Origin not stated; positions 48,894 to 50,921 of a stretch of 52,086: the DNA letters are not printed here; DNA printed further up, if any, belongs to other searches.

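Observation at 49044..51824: nirK and a hydroxylamine-oxidoreductase-family gene in one tight operon, without amo/haoB/cycAB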

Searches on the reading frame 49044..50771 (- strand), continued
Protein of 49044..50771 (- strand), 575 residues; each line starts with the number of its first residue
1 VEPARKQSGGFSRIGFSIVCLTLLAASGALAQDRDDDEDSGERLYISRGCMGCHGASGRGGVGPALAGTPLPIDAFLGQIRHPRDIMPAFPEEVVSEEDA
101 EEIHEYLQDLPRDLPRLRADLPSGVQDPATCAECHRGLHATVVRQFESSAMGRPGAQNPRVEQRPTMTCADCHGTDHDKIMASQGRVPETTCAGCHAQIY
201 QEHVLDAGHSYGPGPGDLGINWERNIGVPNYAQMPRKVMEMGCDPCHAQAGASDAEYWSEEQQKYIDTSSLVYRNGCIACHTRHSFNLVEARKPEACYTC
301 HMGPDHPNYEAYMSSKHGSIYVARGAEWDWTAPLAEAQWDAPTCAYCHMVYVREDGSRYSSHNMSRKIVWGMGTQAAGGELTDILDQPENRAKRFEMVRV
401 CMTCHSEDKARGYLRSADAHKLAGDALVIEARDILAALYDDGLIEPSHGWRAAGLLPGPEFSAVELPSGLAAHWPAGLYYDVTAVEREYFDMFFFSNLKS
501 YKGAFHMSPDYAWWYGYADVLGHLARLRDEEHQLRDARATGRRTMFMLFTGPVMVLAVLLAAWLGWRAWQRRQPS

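Call 50: search_protein_families(library=pfam, alignment_id=A2, max_evalue=0.00001)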
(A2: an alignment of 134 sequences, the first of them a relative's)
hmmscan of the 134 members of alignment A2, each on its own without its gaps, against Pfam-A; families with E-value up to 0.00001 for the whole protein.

A. member 1, L007:1-432:+ (143 aa): 1 family
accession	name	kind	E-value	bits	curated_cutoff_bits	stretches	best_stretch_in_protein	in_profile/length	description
PF19305.4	MmgE_PrpD_C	-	1.8e-33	116.2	32.1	1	5-128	49-172/173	MmgE/PrpD C-terminal domain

B. families by the number of members that match (of 134 scanned): 146 families (the first 25 are shown)
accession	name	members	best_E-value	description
PF00115.25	COX1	5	2.6e-148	Cytochrome C and Quinol oxidase polypeptide I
PF07992.20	Pyr_redox_2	3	4.7e-48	Pyridine nucleotide-disulphide oxidoreductase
PF01883.24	FeS_assembly_P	3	2e-24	Iron-sulfur cluster assembly protein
PF00070.33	Pyr_redox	3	3.5e-17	Pyridine nucleotide-disulphide oxidoreductase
PF13450.12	NAD_binding_8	3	2.9e-06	NAD(P)-binding Rossmann-like domain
PF01266.30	DAO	2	2.1e-69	FAD dependent oxidoreductase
PF06050.19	HGD-D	2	9e-69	2-hydroxyglutaryl-CoA dehydratase, D-component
PF20046.4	DUF6448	2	2e-59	Family of unknown function (DUF6448)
PF07642.17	BBP2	2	4.2e-58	Putative beta-barrel porin-2, OmpL-like. bbp2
PF00270.35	DEAD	2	1.7e-52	DEAD/DEAH box helicase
PF05193.26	Peptidase_M16_C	2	1.6e-36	Peptidase M16 inactive domain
PF00271.37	Helicase_C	2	1.6e-31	Helicase conserved C-terminal domain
PF00023.36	Ank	2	4.1e-28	Ankyrin repeat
PF00571.33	CBS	2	2.1e-26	CBS domain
PF02518.31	HATPase_c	2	6.2e-25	Histidine kinase-, DNA gyrase B-, and HSP90-like ATPase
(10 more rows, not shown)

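Call 63: search_protein_families(library=pfam, proteins=[L004:7720-8598:-, L004:8491-9264:+, L004:9291-12056:-, L004:12227-13018:-, L004:3984-4715:-, L001:9306-10310:-, L001:10311-11474:-, L006:3581-4243:+, L005:1916-3007:+, L005:3008-3670:+], max_evalue=0.0001)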
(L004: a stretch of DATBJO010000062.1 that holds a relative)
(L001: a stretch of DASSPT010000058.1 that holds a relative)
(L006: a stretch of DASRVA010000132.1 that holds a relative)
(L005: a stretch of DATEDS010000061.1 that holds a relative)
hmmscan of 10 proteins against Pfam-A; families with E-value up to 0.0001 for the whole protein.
L004:7720-8598:- (292 aa): 3 families
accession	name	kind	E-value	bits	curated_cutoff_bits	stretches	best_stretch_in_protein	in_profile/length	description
PF00561.26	Abhydrolase_1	-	1.2e-15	58.3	25.8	1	57-270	2-239/245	alpha/beta hydrolase fold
PF12146.15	Hydrolase_4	-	6.1e-13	49.1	27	1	92-271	51-234/239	Serine aminopeptidase, S33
PF12697.13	Abhydrolase_6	-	9.5e-11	43.2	26.3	1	58-275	1-211/217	Alpha/beta hydrolase family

L004:8491-9264:+ (257 aa): 1 family
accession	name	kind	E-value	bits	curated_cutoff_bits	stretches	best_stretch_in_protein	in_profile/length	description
PF00132.30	Hexapep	-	3.9e-05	23.6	27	0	204-235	2-33/36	Bacterial transferase hexapeptide (six repeats)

L004:9291-12056:- (921 aa): 6 families
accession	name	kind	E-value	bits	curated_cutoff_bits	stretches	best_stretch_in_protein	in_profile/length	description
PF00122.25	E1-E2_ATPase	-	7.4e-52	175.9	28.1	1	137-329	2-181/181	E1-E2 ATPase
PF00689.26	Cation_ATPase_C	-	3.3e-36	125.1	27.3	1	734-903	1-171/175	Cation transporting ATPase, C-terminus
PF00702.32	Hydrolase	-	6.8e-16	59.7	26.4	1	346-664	2-191/191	haloacid dehalogenase-like hydrolase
PF00690.31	Cation_ATPase_N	-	1.5e-13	50.6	20.4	1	32-97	4-69/69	Cation transporter/ATPase, N-terminus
PF13246.12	Cation_ATPase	-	8.5e-11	42.2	21.7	1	405-488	1-89/91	Cation transport ATPase (P-type)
PF08282.18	Hydrolase_3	-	5.9e-08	33.2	20.9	0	646-697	205-255/255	haloacid dehalogenase-like hydrolase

L004:12227-13018:- (263 aa): 0 families

L004:3984-4715:- (243 aa): 0 families

L001:9306-10310:- (334 aa): 0 families

L001:10311-11474:- (387 aa): 0 families

L006:3581-4243:+ (220 aa): 4 families
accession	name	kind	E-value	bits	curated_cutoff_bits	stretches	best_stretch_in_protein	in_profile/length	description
PF00072.30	Response_reg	-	3.7e-27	95.1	30.2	1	8-121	1-110/111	Response regulator receiver domain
PF00196.25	GerE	-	1.8e-20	72.8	23.5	1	156-211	2-57/57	Bacterial regulatory proteins, luxR family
PF08281.18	Sigma70_r4_2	-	3e-09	36.8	25.7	1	152-199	6-54/54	Sigma-70, region 4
PF04545.22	Sigma70_r4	-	9.6e-05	22.3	24.1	0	153-199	1-48/50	Sigma-70, region 4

L005:1916-3007:+ (363 aa): 8 families
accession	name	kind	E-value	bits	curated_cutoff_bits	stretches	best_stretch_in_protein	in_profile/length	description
PF00989.32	PAS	-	1.2e-19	70.8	22.6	1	29-141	2-113/113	PAS fold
PF13426.13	PAS_9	-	5.4e-18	65.6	27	1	38-143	1-103/103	PAS domain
PF02518.31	HATPase_c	-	2.7e-15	57.2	26.4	1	267-360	3-110/111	Histidine kinase-, DNA gyrase B-, and HSP90-like ATPase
PF08448.16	PAS_4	-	1.1e-14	55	23.1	1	34-146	1-110/110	PAS fold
PF13188.13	PAS_8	-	6.2e-13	48.6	21.8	1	30-86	3-56/65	PAS domain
PF07730.19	HisKA_3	-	9.9e-12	45.7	24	1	161-225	1-68/68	Histidine kinase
PF13581.12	HATPase_c_2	-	5.4e-07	30.1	27.4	1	260-327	22-102/127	Histidine kinase-like ATPase domain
PF24820.1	Diguanyl_cycl_sensor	-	1.2e-05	25.6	28.1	1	38-139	6-108/109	Diguanylate cyclase-like sensor domain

L005:3008-3670:+ (220 aa): 3 families
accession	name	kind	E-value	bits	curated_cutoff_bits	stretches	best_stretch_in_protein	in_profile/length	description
PF00072.30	Response_reg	-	1.8e-27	96.1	30.2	1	8-121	1-110/111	Response regulator receiver domain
PF00196.25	GerE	-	3.3e-21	75.1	23.5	1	156-211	2-57/57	Bacterial regulatory proteins, luxR family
PF08281.18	Sigma70_r4_2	-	2.9e-09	36.9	25.7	1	152-199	6-54/54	Sigma-70, region 4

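Call 64: predict_structure(alignment_id=A1)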
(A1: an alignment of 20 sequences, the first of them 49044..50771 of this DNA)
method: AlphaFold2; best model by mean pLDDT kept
length: 575 residues; sequences in the alignment: 20
mean_pLDDT: 51.4   pTM: 0.41
mean pLDDT of the five models: 51.4, 46.5, 45.9, 42.2, 41.2
residues with pLDDT >= 90: 16; 70-90: 80; 50-70: 171; < 50: 308
segments of 3 or more residues with pLDDT < 50: 1-11, 27-39, 49-66, 83-88, 113-121, 149-169, 183-253, 267-325, 332-372, 449-460, 469-480, 499-516
pLDDT, mean of each block of 10 residues (from residue 1): 36 57 52 45 52 32 40 68 45 71 73 41 61 55 49 40 41 56 40 36 32 36 29 37 32 52 48 28 28 27 36 37 47 42 32 36 38 59 66 60 56 66 75 85 68 37 57 43 67 57 43 48 77 86 85 92 91 62
secondary structure, 60 per line:
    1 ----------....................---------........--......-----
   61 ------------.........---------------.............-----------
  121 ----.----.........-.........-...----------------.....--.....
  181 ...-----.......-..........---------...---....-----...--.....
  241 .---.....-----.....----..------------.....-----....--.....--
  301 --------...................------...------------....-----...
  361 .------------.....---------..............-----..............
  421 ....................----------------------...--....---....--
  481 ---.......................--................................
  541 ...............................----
elements in order: H11-30 H40-47 H50-55 H73-81 H97-109 H130-138 H140-148 H169-173 H177-183 H189-195 H197-206 H222-225 H236-241 H245-249 H278-282 H288-291 H294-298 H309-327 E349-352 E358-361 H374-378 H388-401 H407-440 H468-471 H475-478 H484-506 H509-571

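Call 68: search_protein_families(library=ncbifam, proteins=[L004:1377-3092:+, L004:811-1392:+, L001:872-1849:+, L001:2559-4556:+, L039:1371-2582:-, L005:1916-3007:+], max_evalue=0.01)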
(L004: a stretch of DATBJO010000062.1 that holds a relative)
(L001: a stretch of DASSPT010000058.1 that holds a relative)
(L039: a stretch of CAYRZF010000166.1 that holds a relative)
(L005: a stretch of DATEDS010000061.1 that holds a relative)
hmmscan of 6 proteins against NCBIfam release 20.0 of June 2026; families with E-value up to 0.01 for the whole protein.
L004:1377-3092:+ (571 aa): 4 families
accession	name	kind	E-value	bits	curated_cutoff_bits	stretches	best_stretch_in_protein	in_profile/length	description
TIGR02891.1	CtaD_CoxA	equivalog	4.9e-20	71.6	670.75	1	32-505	16-476/504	cytochrome c oxidase subunit I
TIGR02843.1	CyoB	equivalog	1.2e-06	27.3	1020.35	1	295-499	316-520/646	cytochrome o ubiquinol oxidase subunit I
TIGR02882.1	QoxB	equivalog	0.00011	20.8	1015.5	1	32-503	59-519/643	cytochrome aa3 quinol oxidase subunit I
NF050116.1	cyt_aa3_Actin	exception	0.00016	20.6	880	1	32-474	17-456/522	aa3-type cytochrome oxidase subunit I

L004:811-1392:+ (193 aa): 4 families
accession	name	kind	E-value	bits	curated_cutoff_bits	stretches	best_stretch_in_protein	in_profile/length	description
TIGR02866.1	CoxB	equivalog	3e-09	36.7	147.7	1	107-181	120-194/202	cytochrome c oxidase subunit II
NF050117.1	aa3_CtaC_Actin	exception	1.1e-08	34.7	250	1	103-181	157-235/244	aa3-type cytochrome oxidase subunit II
TIGR04246.1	nitrous_NosZ_Gp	equivalog_domain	3.2e-06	25.7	625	1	109-178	503-576/578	Sec-dependent nitrous-oxide reductase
TIGR04244.1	nitrous_NosZ_RR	equivalog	0.0015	17.1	625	1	110-178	554-626/627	TAT-dependent nitrous-oxide reductase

L001:872-1849:+ (325 aa): 1 family
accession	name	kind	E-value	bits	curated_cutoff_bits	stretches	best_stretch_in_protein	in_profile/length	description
NF002854.0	PRK03147.1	subfamily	0.0071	16.2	170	0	172-213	35-76/176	thiol-disulfide oxidoreductase ResA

L001:2559-4556:+ (665 aa): 1 family
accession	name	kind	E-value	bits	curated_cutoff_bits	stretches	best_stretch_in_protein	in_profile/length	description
TIGR04247.1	NosD_copper_fam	subfamily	0.003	16.2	300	1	506-579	204-270/377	nitrous oxide reductase family maturation protein NosD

L039:1371-2582:- (403 aa): 1 family
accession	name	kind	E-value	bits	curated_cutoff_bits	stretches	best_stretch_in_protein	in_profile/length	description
NF033207.2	midcut_by_XrtH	subfamily_domain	0.0023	18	45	1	244-294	40-89/175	midcut-by-XrtH protein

L005:1916-3007:+ (363 aa): 30 families (the best 25 are shown)
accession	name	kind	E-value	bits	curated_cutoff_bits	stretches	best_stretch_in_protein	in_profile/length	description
NF052443.1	SensHisKinMctS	equivalog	1.2e-40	139.3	700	1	145-360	234-449/457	two-component system sensor histidine kinase MctS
NF008649.0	PRK11644.1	equivalog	4.2e-32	111.6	408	1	152-359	294-496/499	signal transduction histidine-protein kinase/phosphatase UhpB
TIGR00229.1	sensory_box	domain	1.1e-28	99.8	22.9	1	29-148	6-123/126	PAS domain S-box protein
NF041777.1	sens_FixL_Rhizob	equivalog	1.2e-22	80.3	850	1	29-149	124-244/485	sensor protein FixL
NF008184.0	PRK10935.1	equivalog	7.1e-21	74.5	553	1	160-360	362-560/565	nitrate/nitrite two-component system sensor histidine kinase NarQ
NF052531.1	Strep_LiaS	equivalog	6.8e-20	71.6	450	1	158-358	129-326/328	envelope stress sensor histidine kinase LiaS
NF007896.0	PRK10600.1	equivalog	8e-18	64.4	578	1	160-356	389-582/598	nitrate/nitrite two-component system sensor histidine kinase NarX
NF047786.1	his_kin_MadS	equivalog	9.2e-18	64.5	500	1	154-358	223-434/434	MadS family sensor histidine kinase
NF052573.1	HisKinEspAMyxo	equivalog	9.3e-15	53.7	1400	1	32-217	258-443/755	serine histidine kinase EspA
NF008467.0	PRK11359.1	equivalog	6.2e-14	50.9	857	1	40-148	24-132/800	oxygen-sensing cyclic-di-GMP phosphodiesterase DosP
NF047322.1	HK_morpho_MacS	equivalog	2.1e-13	50.2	300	1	134-358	155-367/367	MacS family sensor histidine kinase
NF008468.0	PRK11360.1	equivalog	1.9e-11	43.1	646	1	33-148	273-384/616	two-component system sensor histidine kinase AtoS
NF041593.1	histid_kinase_PdhS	equivalog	1.2e-07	30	2000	1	28-146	667-783/1041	cell-division control histidine kinase PdhS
NF047874.1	MASE3_PAS_HK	subfamily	2.1e-07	30.1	560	1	28-163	265-397/655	MASE3 domain-containing sensor histidine kinase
NF046044.1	PnpS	equivalog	4.4e-07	29.2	400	0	320-358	352-390/390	two-component system histidine kinase PnpS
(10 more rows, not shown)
